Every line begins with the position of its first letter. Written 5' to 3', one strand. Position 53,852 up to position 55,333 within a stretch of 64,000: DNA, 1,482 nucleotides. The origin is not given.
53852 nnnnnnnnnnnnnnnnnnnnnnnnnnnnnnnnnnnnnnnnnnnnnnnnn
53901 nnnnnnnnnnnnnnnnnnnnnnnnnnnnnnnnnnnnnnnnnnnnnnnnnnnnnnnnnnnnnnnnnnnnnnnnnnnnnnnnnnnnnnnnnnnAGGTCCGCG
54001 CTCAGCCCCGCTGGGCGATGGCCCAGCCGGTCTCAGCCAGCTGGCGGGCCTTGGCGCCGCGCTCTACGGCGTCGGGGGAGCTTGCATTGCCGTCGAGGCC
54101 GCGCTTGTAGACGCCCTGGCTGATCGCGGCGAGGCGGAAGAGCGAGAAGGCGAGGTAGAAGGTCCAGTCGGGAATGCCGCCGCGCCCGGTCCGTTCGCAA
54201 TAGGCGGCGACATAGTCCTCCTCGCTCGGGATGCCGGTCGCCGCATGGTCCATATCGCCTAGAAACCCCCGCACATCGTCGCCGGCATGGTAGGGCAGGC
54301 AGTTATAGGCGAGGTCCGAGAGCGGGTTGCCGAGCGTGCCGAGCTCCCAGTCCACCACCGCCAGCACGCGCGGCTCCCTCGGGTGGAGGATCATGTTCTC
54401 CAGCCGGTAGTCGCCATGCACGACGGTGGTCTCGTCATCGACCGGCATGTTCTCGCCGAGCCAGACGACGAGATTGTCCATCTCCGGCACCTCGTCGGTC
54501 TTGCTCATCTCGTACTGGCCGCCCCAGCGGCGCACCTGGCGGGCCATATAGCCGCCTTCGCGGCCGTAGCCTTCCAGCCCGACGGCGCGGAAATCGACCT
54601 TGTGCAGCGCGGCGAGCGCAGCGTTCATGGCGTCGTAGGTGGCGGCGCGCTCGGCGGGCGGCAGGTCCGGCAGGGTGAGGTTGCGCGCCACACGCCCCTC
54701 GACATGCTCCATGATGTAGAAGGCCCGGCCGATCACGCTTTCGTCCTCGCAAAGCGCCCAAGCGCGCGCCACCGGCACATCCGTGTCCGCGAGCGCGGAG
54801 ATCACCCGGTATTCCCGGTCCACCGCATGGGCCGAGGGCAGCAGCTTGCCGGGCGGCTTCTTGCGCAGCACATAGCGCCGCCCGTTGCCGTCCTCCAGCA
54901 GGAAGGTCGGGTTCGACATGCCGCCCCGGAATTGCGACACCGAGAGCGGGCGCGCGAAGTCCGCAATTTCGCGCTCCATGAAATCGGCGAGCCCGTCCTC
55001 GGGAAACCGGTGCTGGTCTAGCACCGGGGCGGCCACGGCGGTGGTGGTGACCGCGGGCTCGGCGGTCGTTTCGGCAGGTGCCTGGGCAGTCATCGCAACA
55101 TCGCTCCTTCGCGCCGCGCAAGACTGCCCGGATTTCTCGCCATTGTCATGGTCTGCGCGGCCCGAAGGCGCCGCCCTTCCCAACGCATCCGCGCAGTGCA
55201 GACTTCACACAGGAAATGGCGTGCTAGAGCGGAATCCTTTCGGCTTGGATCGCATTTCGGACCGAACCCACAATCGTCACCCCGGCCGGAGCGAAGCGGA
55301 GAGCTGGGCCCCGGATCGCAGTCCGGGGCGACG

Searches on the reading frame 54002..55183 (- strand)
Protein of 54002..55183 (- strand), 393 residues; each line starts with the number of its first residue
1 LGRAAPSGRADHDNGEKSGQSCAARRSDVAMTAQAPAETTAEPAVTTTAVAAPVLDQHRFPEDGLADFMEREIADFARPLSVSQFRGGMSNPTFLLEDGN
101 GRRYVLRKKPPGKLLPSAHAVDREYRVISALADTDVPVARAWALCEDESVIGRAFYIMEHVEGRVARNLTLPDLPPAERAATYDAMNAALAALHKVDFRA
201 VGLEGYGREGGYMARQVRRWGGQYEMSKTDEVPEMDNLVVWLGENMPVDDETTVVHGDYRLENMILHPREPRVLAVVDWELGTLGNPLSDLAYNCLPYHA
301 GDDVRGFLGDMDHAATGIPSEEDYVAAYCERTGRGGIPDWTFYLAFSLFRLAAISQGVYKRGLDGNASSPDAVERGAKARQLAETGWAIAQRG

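Call 39: search_protein_families(library=pfam, proteins=[window:54002-55183:-], max_evalue=0.01)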
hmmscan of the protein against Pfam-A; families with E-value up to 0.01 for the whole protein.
window:54002-55183:- (393 aa): 2 families
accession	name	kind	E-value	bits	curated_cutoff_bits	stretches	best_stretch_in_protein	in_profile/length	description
PF01636.29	APH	-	3.6e-48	164.9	23.2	1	82-298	2-211/239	Phosphotransferase enzyme family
PF02958.26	EcKL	-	0.0078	16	22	0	252-293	215-259/294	Ecdysteroid kinase-like family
